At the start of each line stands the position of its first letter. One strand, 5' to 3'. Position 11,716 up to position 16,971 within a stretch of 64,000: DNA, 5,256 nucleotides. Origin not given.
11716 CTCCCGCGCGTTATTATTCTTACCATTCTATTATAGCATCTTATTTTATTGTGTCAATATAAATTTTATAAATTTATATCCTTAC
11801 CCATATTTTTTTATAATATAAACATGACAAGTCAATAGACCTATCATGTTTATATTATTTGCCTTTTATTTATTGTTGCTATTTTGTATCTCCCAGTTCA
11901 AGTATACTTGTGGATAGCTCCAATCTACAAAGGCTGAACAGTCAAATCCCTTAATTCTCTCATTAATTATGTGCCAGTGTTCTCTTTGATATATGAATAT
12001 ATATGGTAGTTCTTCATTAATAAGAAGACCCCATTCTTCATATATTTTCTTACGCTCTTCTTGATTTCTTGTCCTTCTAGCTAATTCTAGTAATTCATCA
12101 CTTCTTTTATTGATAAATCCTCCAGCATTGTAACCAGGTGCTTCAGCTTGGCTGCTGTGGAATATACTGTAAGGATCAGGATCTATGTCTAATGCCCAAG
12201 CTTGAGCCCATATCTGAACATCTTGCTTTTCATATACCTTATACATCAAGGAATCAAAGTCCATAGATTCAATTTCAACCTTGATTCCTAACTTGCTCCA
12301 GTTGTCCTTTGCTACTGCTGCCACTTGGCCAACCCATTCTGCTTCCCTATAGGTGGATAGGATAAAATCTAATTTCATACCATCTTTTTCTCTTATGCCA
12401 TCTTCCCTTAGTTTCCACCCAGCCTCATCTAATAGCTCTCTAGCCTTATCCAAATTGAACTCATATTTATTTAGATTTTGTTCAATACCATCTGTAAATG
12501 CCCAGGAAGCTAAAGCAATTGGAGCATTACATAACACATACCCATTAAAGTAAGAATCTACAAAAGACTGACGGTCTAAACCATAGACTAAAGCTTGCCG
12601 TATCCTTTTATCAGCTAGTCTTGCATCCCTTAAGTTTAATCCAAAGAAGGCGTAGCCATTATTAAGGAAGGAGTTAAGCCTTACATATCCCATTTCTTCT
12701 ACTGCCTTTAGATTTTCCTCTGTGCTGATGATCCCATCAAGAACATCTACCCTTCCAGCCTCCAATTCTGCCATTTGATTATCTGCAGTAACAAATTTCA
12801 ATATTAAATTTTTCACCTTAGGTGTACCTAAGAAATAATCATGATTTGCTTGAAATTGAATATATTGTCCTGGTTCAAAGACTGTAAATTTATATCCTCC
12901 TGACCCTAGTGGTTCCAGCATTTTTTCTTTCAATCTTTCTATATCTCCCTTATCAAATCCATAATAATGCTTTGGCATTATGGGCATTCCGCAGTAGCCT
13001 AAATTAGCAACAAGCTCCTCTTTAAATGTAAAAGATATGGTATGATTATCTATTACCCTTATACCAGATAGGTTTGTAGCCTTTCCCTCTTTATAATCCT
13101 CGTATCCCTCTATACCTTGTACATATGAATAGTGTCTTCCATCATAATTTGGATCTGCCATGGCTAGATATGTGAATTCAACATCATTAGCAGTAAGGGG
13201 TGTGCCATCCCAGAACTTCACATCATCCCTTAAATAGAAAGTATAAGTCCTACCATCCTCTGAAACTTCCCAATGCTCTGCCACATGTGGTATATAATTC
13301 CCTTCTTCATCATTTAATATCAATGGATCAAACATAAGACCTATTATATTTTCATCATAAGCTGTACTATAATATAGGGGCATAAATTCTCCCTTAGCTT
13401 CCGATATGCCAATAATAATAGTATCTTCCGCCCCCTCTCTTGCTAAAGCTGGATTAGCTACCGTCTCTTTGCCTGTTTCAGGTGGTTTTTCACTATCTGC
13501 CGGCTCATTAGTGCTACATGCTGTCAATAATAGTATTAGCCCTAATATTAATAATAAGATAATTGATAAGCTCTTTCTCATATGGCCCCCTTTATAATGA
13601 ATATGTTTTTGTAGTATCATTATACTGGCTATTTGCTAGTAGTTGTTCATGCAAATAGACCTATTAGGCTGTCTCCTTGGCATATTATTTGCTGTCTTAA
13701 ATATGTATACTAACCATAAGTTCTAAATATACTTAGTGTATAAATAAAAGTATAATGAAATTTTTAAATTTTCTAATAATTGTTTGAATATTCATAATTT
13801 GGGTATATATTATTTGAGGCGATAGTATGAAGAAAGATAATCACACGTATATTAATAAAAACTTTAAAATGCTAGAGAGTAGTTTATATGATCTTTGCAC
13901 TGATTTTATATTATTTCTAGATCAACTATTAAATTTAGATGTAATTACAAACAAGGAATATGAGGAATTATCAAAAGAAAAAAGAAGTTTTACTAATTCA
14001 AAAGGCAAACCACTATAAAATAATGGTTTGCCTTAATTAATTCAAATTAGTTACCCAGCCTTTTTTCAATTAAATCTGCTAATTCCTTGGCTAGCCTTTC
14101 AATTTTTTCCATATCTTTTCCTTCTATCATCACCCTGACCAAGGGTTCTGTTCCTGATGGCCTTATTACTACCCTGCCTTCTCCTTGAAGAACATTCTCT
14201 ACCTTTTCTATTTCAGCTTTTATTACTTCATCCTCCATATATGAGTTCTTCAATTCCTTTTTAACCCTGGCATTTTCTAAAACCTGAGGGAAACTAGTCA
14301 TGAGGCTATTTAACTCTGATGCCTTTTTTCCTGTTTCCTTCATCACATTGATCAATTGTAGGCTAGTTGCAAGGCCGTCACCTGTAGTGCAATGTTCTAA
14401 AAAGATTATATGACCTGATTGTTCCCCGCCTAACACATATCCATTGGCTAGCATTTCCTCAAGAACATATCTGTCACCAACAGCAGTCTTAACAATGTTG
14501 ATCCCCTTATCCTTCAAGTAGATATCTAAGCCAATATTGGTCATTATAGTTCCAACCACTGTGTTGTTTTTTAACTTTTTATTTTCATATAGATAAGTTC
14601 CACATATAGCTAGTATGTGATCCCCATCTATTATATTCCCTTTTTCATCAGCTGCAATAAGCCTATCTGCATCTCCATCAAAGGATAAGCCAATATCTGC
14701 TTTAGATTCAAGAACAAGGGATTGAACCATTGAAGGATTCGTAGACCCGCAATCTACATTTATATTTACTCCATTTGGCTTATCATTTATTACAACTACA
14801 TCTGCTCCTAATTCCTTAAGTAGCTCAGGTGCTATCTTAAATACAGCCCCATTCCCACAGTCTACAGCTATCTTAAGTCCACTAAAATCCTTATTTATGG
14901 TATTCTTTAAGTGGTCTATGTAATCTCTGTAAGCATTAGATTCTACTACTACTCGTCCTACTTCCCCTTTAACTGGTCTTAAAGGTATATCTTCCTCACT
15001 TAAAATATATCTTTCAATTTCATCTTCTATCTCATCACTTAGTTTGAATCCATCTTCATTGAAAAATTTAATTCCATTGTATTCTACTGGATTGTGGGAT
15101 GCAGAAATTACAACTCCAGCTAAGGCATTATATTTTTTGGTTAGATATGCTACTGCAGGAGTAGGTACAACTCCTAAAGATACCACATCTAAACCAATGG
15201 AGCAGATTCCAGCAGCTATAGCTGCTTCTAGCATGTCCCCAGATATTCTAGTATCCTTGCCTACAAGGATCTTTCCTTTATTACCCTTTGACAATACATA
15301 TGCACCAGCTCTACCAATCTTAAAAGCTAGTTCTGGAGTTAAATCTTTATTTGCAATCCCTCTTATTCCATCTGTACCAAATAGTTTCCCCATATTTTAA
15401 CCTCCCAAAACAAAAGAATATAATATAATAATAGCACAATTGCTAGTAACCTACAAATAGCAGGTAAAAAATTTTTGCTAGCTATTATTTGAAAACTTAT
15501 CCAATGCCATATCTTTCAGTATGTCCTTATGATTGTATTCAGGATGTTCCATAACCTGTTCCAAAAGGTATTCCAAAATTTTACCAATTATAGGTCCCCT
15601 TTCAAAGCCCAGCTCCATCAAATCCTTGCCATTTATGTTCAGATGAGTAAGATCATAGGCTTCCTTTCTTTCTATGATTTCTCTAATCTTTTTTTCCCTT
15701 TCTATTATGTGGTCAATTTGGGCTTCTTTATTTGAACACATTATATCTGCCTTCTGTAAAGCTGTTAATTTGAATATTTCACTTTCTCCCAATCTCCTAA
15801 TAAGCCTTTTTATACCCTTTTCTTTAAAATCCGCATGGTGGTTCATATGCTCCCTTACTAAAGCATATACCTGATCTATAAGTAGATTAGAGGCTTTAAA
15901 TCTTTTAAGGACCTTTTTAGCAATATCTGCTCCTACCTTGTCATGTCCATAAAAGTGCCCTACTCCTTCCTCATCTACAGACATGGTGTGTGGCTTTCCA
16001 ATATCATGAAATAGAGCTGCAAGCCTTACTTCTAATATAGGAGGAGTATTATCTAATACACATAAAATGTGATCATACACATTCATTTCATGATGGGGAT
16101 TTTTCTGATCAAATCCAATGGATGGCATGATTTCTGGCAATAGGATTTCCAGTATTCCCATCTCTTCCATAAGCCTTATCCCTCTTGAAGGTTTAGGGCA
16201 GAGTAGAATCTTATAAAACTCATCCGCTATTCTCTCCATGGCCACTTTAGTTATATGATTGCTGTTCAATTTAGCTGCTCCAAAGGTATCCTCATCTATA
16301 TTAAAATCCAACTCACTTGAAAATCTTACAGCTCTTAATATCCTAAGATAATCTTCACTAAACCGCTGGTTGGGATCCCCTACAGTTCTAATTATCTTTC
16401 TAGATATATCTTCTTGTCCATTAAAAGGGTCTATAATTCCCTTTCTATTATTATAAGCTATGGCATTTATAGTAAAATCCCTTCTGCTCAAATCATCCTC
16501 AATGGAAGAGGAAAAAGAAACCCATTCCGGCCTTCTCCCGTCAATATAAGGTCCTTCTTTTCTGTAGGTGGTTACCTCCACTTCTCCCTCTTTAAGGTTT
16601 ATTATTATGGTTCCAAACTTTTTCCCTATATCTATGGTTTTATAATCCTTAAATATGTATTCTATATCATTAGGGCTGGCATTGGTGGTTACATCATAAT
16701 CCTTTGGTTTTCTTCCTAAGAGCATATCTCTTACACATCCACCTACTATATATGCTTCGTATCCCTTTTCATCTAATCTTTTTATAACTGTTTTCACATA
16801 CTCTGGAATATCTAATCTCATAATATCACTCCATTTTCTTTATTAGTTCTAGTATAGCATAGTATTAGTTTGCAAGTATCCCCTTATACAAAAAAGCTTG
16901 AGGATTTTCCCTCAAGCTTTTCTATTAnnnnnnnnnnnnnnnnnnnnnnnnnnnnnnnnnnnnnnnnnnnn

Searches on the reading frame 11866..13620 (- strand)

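Call 39: search_protein_families(library=ncbifam, max_evalue=1e-40, proteins=[window:11866-13620:-])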
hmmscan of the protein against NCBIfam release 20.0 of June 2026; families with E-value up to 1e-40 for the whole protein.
window:11866-13620:- (584 aa): 2 families
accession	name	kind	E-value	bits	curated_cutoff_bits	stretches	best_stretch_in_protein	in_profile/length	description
NF045467.1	Opp4A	equivalog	4.4e-109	365.2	650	1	32-564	1-546/556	oligopeptide ABC transporter substrate-binding protein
TIGR02294.1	nickel_nikA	equivalog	2.2e-51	174.9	393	1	64-546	4-473/501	nickel ABC transporter substrate-binding protein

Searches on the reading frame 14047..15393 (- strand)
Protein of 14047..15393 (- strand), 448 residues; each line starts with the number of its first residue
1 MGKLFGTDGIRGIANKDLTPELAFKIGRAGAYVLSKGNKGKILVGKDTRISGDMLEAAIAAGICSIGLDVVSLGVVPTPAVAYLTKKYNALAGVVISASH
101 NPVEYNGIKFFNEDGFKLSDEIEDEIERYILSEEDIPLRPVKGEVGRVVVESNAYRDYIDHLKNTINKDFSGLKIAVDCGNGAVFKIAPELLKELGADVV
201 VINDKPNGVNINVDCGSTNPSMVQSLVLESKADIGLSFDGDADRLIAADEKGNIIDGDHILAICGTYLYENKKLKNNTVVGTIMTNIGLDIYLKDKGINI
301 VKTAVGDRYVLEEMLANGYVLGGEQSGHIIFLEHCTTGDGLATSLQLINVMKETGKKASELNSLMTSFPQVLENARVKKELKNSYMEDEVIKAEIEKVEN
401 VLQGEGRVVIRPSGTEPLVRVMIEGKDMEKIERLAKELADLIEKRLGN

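Call 40: search_protein_families(library=ncbifam, max_evalue=1e-40, proteins=[window:14047-15393:-])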
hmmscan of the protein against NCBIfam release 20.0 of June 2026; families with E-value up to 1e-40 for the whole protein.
window:14047-15393:- (448 aa): 4 families
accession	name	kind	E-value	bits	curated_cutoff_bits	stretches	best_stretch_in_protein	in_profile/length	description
TIGR01455.1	glmM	equivalog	9.9e-175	581.5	447.55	1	5-443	1-441/442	phosphoglucosamine mutase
TIGR03990.1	Arch_GlmM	equivalog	2.9e-114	382.4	439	1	3-441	2-443/444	phosphoglucosamine mutase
NF007088.0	PRK09542.1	equivalog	1.3e-58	199.1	618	1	7-443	14-454/456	phosphomannomutase/phosphoglucomutase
NF046027.1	PhglucPhmanMutPgmG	equivalog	2.1e-51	175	600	1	10-443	15-451/460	phosphoglucomutase/phosphomannomutase PgmG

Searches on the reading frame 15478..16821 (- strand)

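Call 40: search_protein_families(library=ncbifam, max_evalue=1e-40, proteins=[window:15478-16821:-])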
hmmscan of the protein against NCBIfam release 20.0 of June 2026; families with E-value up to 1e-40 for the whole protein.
window:15478-16821:- (447 aa): 4 families
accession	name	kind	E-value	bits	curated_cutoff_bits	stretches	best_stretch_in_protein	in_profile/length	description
NF009814.0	PRK13299.1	equivalog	2.5e-92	309.9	290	1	10-230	10-227/396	CCA tRNA nucleotidyltransferase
TIGR02692.1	tRNA_CCA_actino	equivalog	3.4e-89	299.6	438.8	1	9-433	16-456/466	CCA tRNA nucleotidyltransferase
TIGR01942.1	pcnB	subfamily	9.4e-56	189.4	305.65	1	10-232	19-242/425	polynucleotide adenylyltransferase PcnB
NF008137.0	PRK10885.1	equivalog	5.1e-46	157.3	451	1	22-374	2-353/409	multifunctional CCA addition/repair protein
